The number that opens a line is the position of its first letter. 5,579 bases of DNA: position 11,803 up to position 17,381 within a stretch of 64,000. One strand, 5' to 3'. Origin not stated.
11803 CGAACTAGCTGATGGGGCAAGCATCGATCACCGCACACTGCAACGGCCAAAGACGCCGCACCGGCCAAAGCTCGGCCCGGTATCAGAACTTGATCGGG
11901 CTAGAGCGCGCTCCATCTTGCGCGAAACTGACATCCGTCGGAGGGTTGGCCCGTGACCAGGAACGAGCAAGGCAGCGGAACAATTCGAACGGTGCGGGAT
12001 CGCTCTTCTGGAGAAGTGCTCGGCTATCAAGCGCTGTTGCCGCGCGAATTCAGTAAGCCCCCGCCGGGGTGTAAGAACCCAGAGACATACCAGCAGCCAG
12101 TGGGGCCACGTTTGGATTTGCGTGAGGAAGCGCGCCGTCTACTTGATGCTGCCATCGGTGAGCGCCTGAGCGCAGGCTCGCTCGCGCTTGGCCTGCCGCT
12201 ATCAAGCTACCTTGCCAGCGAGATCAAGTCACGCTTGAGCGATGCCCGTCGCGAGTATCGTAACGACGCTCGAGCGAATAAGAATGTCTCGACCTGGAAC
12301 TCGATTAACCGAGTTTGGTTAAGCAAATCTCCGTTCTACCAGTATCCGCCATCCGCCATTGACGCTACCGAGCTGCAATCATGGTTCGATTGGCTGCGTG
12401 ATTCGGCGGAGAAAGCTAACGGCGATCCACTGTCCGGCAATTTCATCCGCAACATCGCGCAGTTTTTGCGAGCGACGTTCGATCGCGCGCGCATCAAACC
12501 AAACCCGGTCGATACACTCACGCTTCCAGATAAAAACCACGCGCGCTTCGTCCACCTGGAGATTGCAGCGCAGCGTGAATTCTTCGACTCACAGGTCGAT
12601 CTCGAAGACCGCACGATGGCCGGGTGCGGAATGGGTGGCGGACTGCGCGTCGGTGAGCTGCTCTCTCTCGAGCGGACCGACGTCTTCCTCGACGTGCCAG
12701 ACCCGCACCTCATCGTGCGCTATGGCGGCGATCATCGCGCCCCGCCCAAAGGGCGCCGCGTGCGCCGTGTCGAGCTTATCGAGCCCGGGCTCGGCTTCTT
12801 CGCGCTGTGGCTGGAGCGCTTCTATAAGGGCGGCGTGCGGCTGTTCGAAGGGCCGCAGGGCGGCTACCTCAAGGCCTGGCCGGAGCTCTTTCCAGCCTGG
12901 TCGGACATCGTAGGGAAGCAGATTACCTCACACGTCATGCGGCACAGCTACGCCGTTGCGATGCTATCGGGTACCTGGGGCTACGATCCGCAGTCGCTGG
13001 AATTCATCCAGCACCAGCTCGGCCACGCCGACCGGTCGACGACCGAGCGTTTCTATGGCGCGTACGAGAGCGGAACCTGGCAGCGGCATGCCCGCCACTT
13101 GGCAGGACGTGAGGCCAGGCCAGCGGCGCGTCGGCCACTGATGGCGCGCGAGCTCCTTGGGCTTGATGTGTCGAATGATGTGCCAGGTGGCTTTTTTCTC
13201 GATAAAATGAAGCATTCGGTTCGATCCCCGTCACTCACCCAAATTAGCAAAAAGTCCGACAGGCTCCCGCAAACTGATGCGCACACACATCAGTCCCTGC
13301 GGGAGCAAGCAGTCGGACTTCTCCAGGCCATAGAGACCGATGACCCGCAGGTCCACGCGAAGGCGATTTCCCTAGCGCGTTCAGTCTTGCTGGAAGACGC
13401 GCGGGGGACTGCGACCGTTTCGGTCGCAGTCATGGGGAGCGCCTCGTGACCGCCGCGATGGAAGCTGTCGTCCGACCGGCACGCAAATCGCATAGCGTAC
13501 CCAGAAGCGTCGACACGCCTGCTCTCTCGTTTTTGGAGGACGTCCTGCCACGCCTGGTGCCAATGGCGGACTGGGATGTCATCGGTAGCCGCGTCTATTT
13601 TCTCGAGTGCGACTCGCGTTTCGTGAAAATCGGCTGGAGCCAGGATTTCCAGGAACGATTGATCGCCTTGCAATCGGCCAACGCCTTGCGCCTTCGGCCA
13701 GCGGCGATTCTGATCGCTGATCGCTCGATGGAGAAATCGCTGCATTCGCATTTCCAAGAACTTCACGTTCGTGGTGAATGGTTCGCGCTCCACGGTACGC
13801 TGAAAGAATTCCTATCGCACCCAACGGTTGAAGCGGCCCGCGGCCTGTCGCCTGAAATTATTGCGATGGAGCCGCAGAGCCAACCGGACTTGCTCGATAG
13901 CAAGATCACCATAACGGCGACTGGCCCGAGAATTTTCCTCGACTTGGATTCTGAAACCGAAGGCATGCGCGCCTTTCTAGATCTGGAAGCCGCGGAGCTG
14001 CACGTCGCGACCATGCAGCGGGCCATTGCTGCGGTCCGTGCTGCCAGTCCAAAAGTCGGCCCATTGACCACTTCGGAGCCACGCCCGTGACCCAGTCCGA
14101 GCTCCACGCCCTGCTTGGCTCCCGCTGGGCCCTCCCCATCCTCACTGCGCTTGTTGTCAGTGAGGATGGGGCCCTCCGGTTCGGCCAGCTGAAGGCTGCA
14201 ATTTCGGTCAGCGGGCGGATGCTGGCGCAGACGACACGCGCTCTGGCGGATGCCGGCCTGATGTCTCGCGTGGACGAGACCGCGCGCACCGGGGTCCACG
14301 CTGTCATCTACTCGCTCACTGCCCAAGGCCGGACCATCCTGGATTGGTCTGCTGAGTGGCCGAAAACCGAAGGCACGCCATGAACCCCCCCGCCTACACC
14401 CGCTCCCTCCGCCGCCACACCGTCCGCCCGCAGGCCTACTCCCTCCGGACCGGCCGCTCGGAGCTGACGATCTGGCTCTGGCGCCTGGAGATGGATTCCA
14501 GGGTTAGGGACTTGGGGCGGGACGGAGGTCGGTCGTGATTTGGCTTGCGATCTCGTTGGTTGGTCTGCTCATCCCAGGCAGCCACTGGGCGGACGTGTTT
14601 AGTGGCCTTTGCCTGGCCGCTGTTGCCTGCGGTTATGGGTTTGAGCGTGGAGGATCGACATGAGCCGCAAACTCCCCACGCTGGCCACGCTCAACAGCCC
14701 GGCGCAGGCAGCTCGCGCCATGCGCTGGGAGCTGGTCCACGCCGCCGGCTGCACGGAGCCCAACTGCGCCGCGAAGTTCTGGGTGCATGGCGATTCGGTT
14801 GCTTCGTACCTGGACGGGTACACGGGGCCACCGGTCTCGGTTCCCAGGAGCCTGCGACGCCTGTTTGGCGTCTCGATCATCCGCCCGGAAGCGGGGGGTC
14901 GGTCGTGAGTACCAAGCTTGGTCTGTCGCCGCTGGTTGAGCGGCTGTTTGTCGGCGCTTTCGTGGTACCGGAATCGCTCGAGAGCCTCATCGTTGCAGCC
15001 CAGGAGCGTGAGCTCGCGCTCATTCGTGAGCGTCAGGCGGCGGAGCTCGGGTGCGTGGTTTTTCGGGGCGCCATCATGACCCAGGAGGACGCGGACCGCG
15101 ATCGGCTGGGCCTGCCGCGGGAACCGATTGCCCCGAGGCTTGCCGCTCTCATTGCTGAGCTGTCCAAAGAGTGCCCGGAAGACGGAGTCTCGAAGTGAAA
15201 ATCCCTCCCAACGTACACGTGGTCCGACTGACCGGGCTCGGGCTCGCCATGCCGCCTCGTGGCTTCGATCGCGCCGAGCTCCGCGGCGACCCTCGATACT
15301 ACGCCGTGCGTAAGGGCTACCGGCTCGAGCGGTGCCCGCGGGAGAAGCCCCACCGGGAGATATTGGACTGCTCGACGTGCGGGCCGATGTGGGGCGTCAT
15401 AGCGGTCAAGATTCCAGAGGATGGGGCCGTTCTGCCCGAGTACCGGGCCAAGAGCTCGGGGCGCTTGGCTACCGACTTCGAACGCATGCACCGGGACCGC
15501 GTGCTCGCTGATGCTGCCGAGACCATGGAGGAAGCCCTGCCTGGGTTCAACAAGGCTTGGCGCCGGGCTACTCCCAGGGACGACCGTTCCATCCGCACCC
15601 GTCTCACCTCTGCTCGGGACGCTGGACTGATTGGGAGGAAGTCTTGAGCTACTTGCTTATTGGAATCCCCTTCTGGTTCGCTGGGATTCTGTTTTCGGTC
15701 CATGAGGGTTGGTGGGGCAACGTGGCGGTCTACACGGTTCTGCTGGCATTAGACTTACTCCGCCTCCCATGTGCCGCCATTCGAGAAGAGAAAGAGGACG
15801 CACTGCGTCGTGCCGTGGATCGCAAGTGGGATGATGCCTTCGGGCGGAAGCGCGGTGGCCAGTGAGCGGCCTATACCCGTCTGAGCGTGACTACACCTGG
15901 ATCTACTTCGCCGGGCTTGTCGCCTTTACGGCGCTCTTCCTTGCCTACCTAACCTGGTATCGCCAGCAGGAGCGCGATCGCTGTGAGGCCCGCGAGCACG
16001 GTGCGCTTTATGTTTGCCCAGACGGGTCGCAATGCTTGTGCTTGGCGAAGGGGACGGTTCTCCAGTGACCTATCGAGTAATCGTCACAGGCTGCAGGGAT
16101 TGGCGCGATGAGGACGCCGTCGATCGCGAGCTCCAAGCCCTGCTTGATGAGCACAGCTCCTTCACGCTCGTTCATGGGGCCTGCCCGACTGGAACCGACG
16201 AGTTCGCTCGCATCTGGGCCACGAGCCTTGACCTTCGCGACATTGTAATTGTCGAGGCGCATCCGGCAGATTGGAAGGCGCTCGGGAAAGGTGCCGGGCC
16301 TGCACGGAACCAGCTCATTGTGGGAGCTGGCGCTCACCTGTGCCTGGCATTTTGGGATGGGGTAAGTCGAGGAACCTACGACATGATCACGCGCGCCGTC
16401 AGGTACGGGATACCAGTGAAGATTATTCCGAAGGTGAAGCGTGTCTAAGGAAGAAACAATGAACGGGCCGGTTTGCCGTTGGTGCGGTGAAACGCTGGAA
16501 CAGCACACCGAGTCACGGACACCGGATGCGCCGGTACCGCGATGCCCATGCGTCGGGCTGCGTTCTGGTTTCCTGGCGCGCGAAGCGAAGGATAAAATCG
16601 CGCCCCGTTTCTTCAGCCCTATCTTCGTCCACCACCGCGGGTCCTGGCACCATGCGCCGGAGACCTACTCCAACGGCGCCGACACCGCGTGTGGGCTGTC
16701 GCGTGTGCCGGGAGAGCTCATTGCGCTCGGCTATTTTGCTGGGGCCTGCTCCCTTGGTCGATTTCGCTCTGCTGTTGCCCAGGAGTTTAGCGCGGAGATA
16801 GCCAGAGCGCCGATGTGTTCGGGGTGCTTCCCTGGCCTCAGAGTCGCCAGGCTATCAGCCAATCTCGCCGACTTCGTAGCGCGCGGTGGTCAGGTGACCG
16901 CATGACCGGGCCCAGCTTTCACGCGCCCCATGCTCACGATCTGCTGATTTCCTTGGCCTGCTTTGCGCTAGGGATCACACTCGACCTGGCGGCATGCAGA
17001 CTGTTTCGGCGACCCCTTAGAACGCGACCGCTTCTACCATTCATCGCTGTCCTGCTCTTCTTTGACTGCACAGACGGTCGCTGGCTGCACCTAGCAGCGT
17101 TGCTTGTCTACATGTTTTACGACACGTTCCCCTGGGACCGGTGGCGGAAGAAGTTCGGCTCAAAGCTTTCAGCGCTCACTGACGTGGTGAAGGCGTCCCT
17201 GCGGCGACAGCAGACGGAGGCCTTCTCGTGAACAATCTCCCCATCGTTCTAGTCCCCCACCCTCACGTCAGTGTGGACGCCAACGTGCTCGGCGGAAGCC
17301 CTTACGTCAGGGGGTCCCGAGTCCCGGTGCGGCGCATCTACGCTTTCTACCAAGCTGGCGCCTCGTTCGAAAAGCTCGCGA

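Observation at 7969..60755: Dispersed 16-bp palindrome GGTCA-N2-TGACC at gene junctions, reminiscent of a stoperator or start-associated sequence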

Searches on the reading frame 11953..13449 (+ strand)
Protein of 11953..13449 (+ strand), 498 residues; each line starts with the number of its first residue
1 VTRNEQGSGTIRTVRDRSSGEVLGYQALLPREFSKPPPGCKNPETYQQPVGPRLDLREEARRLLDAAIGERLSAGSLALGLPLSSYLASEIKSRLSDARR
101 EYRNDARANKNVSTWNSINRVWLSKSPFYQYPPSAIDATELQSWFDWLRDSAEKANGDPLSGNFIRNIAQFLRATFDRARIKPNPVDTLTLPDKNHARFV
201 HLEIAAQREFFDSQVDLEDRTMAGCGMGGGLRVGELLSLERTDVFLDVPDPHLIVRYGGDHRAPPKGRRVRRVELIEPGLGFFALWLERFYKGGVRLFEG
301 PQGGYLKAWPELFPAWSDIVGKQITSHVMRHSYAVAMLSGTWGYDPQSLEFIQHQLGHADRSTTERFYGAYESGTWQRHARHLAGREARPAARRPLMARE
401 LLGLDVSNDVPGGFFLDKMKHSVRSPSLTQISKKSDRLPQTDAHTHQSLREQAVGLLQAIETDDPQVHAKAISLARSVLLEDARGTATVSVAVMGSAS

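Call 7: search_protein_families(library=pfam, proteins=[window:11953-13449:+])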
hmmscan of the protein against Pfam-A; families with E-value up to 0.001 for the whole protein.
window:11953-13449:+ (498 aa): 1 family
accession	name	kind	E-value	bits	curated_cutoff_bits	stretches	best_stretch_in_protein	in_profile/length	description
PF00589.27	Phage_integrase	-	6.6e-08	32.9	27.1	1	320-368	124-166/172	Phage integrase family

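Call 51: find_related_loci(query=window:11953-13449:+, collection=viral_contigs, flank=10000)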
Query window:11953-13449:+ (498 aa) in viral_contigs; peptide patterns used: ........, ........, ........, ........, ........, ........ (x = any residue, [..] = any of these).
8 stretches matched a pattern; 1 encode a relative of the query (tblastn E <= 1e-3); 1 distinct loci.
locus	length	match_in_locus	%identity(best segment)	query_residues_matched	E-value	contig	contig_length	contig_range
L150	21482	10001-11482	54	1-479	7e-169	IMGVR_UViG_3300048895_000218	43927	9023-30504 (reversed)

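Call 96: search_protein_families(library=ncbifam, proteins=[window:11953-13449:+], max_evalue=0.01)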
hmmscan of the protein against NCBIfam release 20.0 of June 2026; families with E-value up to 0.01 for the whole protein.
window:11953-13449:+ (498 aa): 8 families
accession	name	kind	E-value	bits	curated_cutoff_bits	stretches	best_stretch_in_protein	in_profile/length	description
NF040815.2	recomb_XerA_Arch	equivalog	2.4e-11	43.7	220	2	321-366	210-250/263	site-specific tyrosine recombinase/integron integrase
TIGR02224.1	recomb_XerC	equivalog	4e-09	36.3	335.15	1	136-367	44-274/295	tyrosine recombinase XerC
TIGR02225.1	recomb_XerD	equivalog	1.5e-07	31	329.6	1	320-366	229-270/290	site-specific tyrosine recombinase XerD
NF001399.0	PRK00283.1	subfamily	1.9e-07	30.7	279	1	135-365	50-278/300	tyrosine recombinase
TIGR02249.1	integrase_gron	subfamily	2e-06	27.4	265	1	320-366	255-296/315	integron integrase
NF003462.0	PRK05084.1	equivalog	5.2e-05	22.1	267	1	316-366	295-340/360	tyrosine recombinase XerS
NF002331.0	PRK01287.1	subfamily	6.5e-05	22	371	0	321-365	268-307/365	site-specific tyrosine recombinase XerC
NF011946.0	PRK15417.1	equivalog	0.00061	19.1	435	1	320-365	270-310/337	integron integrase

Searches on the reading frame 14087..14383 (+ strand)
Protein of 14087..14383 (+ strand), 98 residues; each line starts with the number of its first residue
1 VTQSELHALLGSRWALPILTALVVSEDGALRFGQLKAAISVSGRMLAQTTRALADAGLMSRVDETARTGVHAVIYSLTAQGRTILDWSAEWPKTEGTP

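Call 65: search_protein_families(library=pfam, proteins=[window:14087-14383:+], max_evalue=0.1)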
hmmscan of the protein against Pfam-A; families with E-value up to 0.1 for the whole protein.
window:14087-14383:+ (98 aa): 6 families
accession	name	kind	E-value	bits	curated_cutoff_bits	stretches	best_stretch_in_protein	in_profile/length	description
PF01638.23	HxlR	-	9.2e-12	45.1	20.8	1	9-85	1-73/91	HxlR-like helix-turn-helix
PF13601.12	HTH_34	-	0.0013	19.3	27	1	16-83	3-67/80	Winged helix DNA-binding domain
PF25213.1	HVO_A0261_N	-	0.013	15.8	35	1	6-86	4-72/86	HVO_A0261 N-terminal domain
PF08100.18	Dimerisation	-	0.022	15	25.6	1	16-85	28-91/93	O-methyltransferase dimerisation domain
PF24038.1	DUF7347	-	0.048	14.3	27.6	0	5-42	3-40/77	Domain of unknown function (DUF7347)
PF01047.28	MarR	-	0.091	13.1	24.6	0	25-62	13-50/59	MarR family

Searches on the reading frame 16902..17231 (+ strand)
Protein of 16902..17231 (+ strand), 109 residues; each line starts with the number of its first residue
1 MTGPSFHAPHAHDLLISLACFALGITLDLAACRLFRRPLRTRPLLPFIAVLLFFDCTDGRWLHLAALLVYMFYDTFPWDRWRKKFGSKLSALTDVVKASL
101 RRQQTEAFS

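Call 29: search_protein_families(library=phrogs, proteins=[window:16902-17231:+], max_evalue=0.01)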
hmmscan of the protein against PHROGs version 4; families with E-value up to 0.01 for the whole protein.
window:16902-17231:+ (109 aa): 0 families

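Call 96: search_protein_families(library=ncbifam, proteins=[window:16902-17231:+], max_evalue=0.01)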
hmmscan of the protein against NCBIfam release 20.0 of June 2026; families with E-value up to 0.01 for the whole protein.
window:16902-17231:+ (109 aa): 0 families
